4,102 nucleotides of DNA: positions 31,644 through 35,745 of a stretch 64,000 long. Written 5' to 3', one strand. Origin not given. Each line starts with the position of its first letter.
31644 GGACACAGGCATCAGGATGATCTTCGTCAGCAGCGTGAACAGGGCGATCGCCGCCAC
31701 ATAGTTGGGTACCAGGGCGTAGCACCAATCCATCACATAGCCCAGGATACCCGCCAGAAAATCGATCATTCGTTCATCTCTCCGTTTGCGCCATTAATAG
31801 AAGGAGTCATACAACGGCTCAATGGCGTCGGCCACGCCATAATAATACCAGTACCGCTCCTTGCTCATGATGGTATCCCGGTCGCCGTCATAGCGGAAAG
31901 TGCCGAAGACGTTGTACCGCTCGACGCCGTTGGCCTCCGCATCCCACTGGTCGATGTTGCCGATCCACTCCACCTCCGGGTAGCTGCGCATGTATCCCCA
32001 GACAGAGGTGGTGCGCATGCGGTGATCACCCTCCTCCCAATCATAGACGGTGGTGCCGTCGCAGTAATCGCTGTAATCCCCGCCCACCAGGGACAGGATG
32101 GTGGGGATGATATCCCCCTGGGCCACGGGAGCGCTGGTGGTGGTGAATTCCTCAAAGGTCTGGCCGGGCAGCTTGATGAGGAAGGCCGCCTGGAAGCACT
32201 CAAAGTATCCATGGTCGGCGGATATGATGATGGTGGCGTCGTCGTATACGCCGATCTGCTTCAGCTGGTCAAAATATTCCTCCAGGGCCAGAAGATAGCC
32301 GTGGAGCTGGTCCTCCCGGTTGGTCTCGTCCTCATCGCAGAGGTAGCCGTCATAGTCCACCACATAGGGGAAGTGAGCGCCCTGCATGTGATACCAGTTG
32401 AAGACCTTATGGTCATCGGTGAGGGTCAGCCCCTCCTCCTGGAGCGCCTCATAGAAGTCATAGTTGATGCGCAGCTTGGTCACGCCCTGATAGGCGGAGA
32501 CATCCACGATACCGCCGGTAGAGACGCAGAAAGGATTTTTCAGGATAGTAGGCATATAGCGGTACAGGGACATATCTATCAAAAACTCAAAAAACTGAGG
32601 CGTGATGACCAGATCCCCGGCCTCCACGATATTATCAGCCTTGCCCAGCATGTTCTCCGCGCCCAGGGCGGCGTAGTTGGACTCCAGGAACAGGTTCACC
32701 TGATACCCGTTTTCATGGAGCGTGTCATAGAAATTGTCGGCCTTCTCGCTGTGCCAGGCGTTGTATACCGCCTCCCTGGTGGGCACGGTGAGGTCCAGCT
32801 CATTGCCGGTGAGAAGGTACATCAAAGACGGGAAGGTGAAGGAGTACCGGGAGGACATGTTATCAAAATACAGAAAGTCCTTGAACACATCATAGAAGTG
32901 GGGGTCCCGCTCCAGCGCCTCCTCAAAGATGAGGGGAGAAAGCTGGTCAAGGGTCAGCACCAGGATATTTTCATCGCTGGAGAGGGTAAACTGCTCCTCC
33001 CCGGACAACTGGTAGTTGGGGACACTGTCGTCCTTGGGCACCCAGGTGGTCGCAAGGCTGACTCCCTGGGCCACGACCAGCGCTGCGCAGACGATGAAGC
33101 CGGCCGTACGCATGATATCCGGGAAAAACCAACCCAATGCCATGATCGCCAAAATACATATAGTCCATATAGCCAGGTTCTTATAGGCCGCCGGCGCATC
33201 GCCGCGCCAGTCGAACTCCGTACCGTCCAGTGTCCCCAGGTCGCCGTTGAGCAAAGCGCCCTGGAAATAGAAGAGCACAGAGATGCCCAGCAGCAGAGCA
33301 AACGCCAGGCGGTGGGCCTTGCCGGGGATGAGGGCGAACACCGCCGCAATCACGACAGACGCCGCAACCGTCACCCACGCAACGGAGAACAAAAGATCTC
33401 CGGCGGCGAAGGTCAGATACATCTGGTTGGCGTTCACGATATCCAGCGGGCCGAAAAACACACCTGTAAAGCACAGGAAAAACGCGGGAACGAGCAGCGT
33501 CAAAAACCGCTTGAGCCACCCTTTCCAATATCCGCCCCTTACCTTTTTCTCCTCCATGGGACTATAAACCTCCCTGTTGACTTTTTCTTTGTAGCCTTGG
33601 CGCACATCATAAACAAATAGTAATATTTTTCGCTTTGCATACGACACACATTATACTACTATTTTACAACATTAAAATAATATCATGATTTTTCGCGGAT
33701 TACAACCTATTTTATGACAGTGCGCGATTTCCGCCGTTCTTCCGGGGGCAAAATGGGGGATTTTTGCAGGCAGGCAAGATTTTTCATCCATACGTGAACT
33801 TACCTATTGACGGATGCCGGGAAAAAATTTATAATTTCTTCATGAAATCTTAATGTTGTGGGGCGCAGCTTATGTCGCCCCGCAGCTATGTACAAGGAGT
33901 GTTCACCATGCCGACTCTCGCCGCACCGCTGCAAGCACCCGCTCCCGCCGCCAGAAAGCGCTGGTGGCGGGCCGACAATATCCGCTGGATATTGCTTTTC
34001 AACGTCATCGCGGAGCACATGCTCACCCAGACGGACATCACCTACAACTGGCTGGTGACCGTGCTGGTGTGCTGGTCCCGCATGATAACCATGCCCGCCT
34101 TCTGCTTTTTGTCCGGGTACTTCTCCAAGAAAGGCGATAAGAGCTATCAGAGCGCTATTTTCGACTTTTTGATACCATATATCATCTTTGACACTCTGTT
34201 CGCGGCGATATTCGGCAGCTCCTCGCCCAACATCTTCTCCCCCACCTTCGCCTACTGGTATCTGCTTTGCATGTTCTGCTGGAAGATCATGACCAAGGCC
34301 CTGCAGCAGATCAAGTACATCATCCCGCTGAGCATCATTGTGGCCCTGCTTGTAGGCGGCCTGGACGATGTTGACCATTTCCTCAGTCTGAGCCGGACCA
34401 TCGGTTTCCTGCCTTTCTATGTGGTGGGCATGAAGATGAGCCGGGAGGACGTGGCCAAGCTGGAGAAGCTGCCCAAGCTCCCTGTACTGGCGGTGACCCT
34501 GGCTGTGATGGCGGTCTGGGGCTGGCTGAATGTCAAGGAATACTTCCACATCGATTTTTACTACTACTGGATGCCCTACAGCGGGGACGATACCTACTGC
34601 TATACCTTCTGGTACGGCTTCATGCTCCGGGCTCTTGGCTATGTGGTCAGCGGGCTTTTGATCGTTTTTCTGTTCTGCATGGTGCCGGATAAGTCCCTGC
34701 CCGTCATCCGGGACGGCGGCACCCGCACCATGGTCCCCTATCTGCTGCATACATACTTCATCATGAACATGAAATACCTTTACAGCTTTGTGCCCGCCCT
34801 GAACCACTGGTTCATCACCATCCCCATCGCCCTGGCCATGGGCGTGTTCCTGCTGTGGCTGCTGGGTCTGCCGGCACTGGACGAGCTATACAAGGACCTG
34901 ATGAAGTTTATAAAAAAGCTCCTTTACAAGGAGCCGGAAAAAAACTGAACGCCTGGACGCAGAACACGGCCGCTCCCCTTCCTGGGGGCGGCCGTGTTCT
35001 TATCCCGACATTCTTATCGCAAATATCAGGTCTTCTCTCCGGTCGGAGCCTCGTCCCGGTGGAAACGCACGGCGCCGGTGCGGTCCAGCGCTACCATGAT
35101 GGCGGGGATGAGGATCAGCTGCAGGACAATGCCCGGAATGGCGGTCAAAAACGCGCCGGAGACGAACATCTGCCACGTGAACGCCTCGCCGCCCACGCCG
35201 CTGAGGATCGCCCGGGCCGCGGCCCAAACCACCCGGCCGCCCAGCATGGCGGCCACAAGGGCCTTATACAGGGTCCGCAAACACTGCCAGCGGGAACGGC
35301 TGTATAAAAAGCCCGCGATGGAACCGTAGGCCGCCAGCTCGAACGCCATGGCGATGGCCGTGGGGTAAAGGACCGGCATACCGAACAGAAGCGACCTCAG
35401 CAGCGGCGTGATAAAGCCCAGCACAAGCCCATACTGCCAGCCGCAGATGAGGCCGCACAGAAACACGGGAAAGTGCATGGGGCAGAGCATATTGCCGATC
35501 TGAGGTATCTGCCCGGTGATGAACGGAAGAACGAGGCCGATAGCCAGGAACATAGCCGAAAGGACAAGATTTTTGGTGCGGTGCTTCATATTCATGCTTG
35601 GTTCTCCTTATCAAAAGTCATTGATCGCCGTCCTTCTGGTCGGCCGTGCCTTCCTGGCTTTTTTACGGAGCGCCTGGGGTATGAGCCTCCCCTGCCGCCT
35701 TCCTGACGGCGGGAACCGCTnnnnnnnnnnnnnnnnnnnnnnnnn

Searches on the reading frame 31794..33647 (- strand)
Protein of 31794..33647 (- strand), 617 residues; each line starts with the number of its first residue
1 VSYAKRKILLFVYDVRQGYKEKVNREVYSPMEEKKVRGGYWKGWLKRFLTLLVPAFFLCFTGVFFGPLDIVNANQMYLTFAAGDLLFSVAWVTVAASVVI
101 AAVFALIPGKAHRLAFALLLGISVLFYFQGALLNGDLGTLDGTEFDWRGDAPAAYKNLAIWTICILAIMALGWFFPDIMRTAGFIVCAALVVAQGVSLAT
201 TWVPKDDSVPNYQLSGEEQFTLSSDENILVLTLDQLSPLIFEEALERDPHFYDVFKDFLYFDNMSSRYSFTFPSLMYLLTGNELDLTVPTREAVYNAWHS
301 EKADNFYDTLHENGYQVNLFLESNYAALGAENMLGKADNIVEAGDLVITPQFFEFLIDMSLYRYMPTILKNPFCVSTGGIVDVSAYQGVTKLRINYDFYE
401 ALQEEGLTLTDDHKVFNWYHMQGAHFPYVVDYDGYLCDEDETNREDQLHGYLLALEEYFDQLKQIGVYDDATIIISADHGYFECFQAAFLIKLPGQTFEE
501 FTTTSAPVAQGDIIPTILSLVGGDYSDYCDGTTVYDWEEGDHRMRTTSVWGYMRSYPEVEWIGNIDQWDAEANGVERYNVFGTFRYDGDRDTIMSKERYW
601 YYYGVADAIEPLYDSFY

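Call 3: search_protein_families(library=pfam, proteins=[window:31794-33647:-], max_evalue=0.01)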
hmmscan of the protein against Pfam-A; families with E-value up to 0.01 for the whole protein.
window:31794-33647:- (617 aa): 2 families
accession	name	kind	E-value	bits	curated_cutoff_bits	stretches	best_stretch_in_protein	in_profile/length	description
PF01663.27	Phosphodiest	-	4.1e-05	23.8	23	0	431-484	171-224/342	Type I phosphodiesterase / nucleotide pyrophosphatase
PF00884.28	Sulfatase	-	0.0001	22.2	25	1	254-522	32-300/301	Sulfatase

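Call 4: search_protein_families(library=ncbifam, proteins=[window:31794-33647:-], max_evalue=0.01)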
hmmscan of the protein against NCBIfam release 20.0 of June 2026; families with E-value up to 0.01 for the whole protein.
window:31794-33647:- (617 aa): 2 families
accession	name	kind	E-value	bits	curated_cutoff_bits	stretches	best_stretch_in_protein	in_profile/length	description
NF053595.1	LptchSynLtaSGpos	equivalog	0.00082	18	970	1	423-479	403-465/626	lipoteichoic acid synthase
NF045661.1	HdlasePehA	equivalog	0.0044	15.7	900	0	455-536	295-390/506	phosphoric/sulfuric ester hydrolase PehA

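Call 33: find_homologous_proteins(query=window:31794-33647:-, max_evalue=0.00001)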
Query window:31794-33647:- (617 aa): 122 proteins with E <= 0.00001 among 8000 candidates; the best 120 are listed.
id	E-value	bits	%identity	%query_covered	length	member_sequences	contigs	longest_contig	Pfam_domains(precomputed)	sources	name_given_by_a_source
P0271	0.0e+0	1369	100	95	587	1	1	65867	-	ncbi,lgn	-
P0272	0.0e+0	1202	87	95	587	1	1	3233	PF01663.28,PF00884.29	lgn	-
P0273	0.0e+0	1174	85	95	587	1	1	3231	-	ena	-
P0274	0.0e+0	1152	82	95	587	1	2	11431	PF00884.29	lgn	-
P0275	0.0e+0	1100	79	95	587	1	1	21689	PF02995.23,PF00884.29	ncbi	-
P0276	0.0e+0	1028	74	94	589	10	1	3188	PF01663.28,PF00884.29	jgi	jgi:hypothetical protein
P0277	0.0e+0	1012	73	95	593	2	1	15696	PF01663.28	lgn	-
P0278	2.7e-280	950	69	94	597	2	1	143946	PF01663.28,PF00884.29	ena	-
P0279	1.0e-279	948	69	94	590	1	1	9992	PF00884.29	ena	-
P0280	6.2e-279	945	69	95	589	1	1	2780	PF01663.28,PF00884.29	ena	-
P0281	8.9e-279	945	68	95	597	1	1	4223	PF00884.29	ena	-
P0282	1.5e-278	944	68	95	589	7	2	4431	PF01663.28,PF00884.29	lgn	-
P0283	2.1e-276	937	68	96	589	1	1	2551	PF01663.28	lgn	-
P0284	6.1e-276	935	69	95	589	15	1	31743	PF01663.28,PF00884.29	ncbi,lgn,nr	ncbi:MAG: sulfatase-like hydrolase/transferase [Oscillospiraceae bacterium]|nr:sulfatase-like hydrol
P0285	1.1e-275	934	67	94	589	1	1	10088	PF01663.28,PF00884.29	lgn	-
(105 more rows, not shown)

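Call 35: search_solved_structures(query=A2, max_evalue=0.01, show_alignments=2)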
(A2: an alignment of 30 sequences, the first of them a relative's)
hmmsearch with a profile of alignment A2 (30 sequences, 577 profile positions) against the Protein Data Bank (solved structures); distinct sequences matched with E-value up to 0.01: 19.
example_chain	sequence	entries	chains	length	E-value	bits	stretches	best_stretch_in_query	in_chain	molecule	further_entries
2w5q_A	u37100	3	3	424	1.7e-11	46.5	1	379-522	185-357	PROCESSED GLYCEROL PHOSPHATE LIPOTEICHOIC ACID SYNTHASE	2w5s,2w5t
2w5r_A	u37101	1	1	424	2.2e-11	46.2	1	379-522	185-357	PROCESSED GLYCEROL PHOSPHATE LIPOTEICHOIC ACID SYNTHASE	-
4upk_A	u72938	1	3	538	1.7e-09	39.9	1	424-493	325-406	PHOSPHONATE MONOESTER HYDROLASE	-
4uoo_A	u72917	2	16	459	2e-07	33.1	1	375-496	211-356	LIPOTEICHOIC ACID SYNTHASE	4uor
7oz8_AAA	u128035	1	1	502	2.7e-07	32.6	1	424-556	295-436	Choline-sulfatase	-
2w8s_A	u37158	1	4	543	7.4e-07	31.2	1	426-493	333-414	PHOSPHONATE MONOESTER HYDROLASE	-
2w8d_A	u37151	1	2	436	6.5e-06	28.1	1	384-510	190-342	PROCESSED GLYCEROL PHOSPHATE LIPOTEICHOIC ACID SYNTHASE 2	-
2vqr_A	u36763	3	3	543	1.7e-05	26.7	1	426-491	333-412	PUTATIVE SULFATASE | Multifunctional alkaline phosphatase superfamily protein pRL90232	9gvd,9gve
9fvt_A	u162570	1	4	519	7.7e-05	24.5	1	422-490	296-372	Sulfatase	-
7lha_A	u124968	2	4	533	0.0004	22.2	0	408-508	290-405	Exo-L-galactose-6-sulfatase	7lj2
7snj_A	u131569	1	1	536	0.00066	21.5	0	410-510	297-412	Arylsulfatase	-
7sno_A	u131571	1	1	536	0.00074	21.3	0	410-510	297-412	Arylsulfatase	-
3lxq_A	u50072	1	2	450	0.0014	20.4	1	362-494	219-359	Uncharacterized protein VP1736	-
4uop_A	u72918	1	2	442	0.0024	19.6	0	380-517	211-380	LIPOTEICHOIC ACID PRIMASE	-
4lqy_A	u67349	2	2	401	0.0032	19.2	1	409-454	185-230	Bis(5'-adenosyl)-triphosphatase ENPP4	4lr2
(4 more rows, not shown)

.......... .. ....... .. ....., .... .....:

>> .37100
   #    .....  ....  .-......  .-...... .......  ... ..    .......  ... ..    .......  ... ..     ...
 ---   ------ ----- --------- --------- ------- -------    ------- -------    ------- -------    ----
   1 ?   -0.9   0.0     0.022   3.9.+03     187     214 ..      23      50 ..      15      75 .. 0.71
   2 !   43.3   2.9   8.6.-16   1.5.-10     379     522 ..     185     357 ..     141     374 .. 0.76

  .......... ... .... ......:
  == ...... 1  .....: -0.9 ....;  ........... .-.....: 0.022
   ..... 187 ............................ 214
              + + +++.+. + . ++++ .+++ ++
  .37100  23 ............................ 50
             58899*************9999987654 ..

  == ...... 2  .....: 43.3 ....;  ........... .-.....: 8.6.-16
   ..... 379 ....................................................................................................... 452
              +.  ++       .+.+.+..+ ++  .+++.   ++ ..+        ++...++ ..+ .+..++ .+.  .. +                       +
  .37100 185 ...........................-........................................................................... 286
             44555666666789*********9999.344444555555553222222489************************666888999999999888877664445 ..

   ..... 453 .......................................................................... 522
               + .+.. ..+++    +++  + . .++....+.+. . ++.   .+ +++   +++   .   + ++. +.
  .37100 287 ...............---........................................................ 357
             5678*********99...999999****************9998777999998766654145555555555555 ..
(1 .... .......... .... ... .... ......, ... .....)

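Call 47: search_protein_families(library=pfam, proteins=[P0271], max_evalue=0.01)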
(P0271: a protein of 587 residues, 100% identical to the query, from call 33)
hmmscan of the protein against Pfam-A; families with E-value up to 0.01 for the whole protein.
P0271 (587 aa): 2 families
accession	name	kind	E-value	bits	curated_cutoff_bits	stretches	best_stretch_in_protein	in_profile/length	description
PF01663.27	Phosphodiest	-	3.6e-05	24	23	0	401-454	171-224/342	Type I phosphodiesterase / nucleotide pyrophosphatase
PF00884.28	Sulfatase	-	8.9e-05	22.4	25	1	224-492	32-300/301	Sulfatase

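Call 55: predict_structure(alignment_id=A2)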
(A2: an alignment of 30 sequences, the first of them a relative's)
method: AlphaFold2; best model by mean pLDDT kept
length: 587 residues; sequences in the alignment: 30
mean_pLDDT: 89.2   pTM: 0.84
mean pLDDT of the five models: 89.2, 89.2, 89.0, 88.4, 88.0
residues with pLDDT >= 90: 403; 70-90: 138; 50-70: 22; < 50: 24
segments of 3 or more residues with pLDDT < 50: 1-5, 107-113, 534-545
pLDDT, mean of each block of 10 residues (from residue 1): 51 88 98 92 73 90 97 94 95 94 62 66 91 96 94 97 93 78 93 97 95 96 98 93 93 93 95 98 98 87 96 90 90 88 76 86 92 97 97 89 90 93 98 97 96 89 96 96 97 91 94 93 84 47 59 93 90 92 79
secondary structure, 60 per line:
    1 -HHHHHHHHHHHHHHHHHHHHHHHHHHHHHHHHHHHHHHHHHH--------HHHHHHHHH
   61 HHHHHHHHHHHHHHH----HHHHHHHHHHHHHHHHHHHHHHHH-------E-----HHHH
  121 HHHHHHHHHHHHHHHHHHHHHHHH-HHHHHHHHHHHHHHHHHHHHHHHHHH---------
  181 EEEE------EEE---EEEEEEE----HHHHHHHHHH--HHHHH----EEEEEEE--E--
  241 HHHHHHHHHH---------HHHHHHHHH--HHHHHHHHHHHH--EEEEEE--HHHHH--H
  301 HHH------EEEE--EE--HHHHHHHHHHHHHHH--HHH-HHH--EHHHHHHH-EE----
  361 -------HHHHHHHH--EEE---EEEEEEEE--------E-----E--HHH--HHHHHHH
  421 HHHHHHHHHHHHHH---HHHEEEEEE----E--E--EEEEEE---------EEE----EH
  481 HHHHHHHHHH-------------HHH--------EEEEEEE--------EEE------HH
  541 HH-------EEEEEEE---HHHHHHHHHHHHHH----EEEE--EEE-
elements in order: H2-43 H52-75 H80-103 H117-144 H146-171 E181-184 E191-193 E197-203 H208-217 H220-224 E229-235 H241-250 H260-268 H271-282 E285-290 H293-297 H300-303 E310-313 H320-334 H347-353 H368-375 E378-380 E384-391 H414-434 E441-446 E457-462 E472-474 H480-490 E515-521 E530-532 H539-542 E550-556 H560-573 E578-581 E584-586

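Call 59: fold_search(model_id=the predicted structure, library=pdb)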
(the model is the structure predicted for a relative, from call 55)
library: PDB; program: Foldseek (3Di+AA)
matches with E <= 10: 540; with E <= 0.001: 290
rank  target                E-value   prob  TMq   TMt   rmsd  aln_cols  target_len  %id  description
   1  6xlp_A                1.7e-08  1.00  0.34  0.34  18.7       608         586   13  Structure of the essential inner membrane lipopolysaccharide-PbgA complex (released 2020-08-26)
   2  7lha_B                2.9e-08  1.00  0.36  0.41   9.9       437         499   14  Structure of the Exo-L-galactose-6-sulfatase BuS1_11 from Bacteroides uniformis (released 2022-02-09)
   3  5fgn                  2.9e-08  1.00  0.29  0.31  16.9       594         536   13  Integral membrane protein lipooligosaccharide phosphoethanolamine transferase A (EptA) from Neisseria meningitidis (released 2017-02-15)
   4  4mhx_A                3.7e-08  1.00  0.34  0.40   8.6       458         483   14  Crystal Structure of Sulfamidase (released 2014-05-14)
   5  7lha_A                4.6e-08  1.00  0.36  0.41   8.6       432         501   13  Structure of the Exo-L-galactose-6-sulfatase BuS1_11 from Bacteroides uniformis (released 2022-02-09)
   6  9gve                  5.1e-08  1.00  0.35  0.40  10.2       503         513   14  Structure of phosphonate monoester hydrolase from Rhizobium leguminosarum with phenyl phosphonate (released 2025-10-08)
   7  2vqr                  5.1e-08  1.00  0.34  0.39  10.7       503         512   14  Crystal structure of a phosphonate monoester hydrolase from rhizobium leguminosarum: a new member of the alkaline phosph (released 2008-09-30)
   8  6v8q_B                5.1e-08  1.00  0.33  0.34  18.9       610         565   12  Structure of an inner membrane protein required for PhoPQ regulated increases in outer membrane cardiolipin (released 2020-03-18)
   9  4miv_C                5.9e-08  1.00  0.34  0.40   8.6       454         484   13  Crystal Structure of Sulfamidase, Crystal Form L (released 2014-05-14)
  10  3lxq_B                6.2e-08  1.00  0.35  0.47  12.7       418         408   16  The Crystal Structure of a Protein in the Alkaline Phosphatase Superfamily from Vibrio parahaemolyticus to 1.95A (released 2010-03-09)
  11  4miv_F                6.2e-08  1.00  0.33  0.40   8.8       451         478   14  Crystal Structure of Sulfamidase, Crystal Form L (released 2014-05-14)
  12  4mhx_B                6.5e-08  1.00  0.35  0.42   8.2       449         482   14  Crystal Structure of Sulfamidase (released 2014-05-14)
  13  9nww_B                6.9e-08  1.00  0.28  0.31  17.3       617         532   14  Single-particle cryo-EM structure of the first variant of mobilized colistin resistance (MCR-1) in its ligand-bound st (released 2025-12-17)
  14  3lxq_A                7.6e-08  1.00  0.34  0.46  11.3       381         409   15  The Crystal Structure of a Protein in the Alkaline Phosphatase Superfamily from Vibrio parahaemolyticus to 1.95A (released 2010-03-09)
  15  7lj2_A                8.4e-08  1.00  0.35  0.40  10.1       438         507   13  Structure of Exo-L-galactose-6-sulfatase BuS1_11 from Bacteroides uniformis in complex with neoporphyrabiose (released 2022-02-09)
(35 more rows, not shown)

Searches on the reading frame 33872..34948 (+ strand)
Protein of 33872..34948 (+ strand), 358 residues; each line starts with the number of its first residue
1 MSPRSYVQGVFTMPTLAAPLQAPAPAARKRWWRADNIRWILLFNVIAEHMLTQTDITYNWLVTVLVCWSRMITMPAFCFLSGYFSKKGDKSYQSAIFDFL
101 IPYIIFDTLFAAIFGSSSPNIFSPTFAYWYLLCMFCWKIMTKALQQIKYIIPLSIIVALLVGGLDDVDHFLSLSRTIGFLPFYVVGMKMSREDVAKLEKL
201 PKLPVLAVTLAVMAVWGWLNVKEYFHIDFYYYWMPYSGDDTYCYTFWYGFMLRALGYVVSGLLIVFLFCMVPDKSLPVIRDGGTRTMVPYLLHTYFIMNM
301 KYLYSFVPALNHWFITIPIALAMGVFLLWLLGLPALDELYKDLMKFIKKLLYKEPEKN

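Call 3: search_protein_families(library=pfam, proteins=[window:33872-34948:+], max_evalue=0.01)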
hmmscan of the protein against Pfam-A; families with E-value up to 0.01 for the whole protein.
window:33872-34948:+ (358 aa): 1 family
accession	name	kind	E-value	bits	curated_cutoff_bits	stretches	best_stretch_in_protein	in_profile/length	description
PF01757.29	Acyl_transf_3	-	4.8e-08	32.9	31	1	35-331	5-324/326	Acyltransferase domain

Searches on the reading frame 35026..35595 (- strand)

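Call 3: search_protein_families(library=pfam, proteins=[window:35026-35595:-], max_evalue=0.01)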
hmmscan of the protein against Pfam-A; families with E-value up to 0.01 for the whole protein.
window:35026-35595:- (189 aa): 4 families
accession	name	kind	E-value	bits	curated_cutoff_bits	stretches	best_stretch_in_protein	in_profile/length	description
PF12822.12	ECF_trnsprt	-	2.3e-14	54.2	30.7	1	8-166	1-168/169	ECF transporter, substrate-specific component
PF07155.17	ECF-ribofla_trS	-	3.3e-06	27.6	26.7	1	6-166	3-167/172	ECF-type riboflavin transporter, S component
PF09515.15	Thia_YuaJ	-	3.8e-05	24.3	25.8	1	11-134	2-126/177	Thiamine transporter protein (Thia_YuaJ)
PF07694.17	5TM-5TMR_LYT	-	0.0029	17.7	24.6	1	10-116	19-120/169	5TMR of 5TMR-LYT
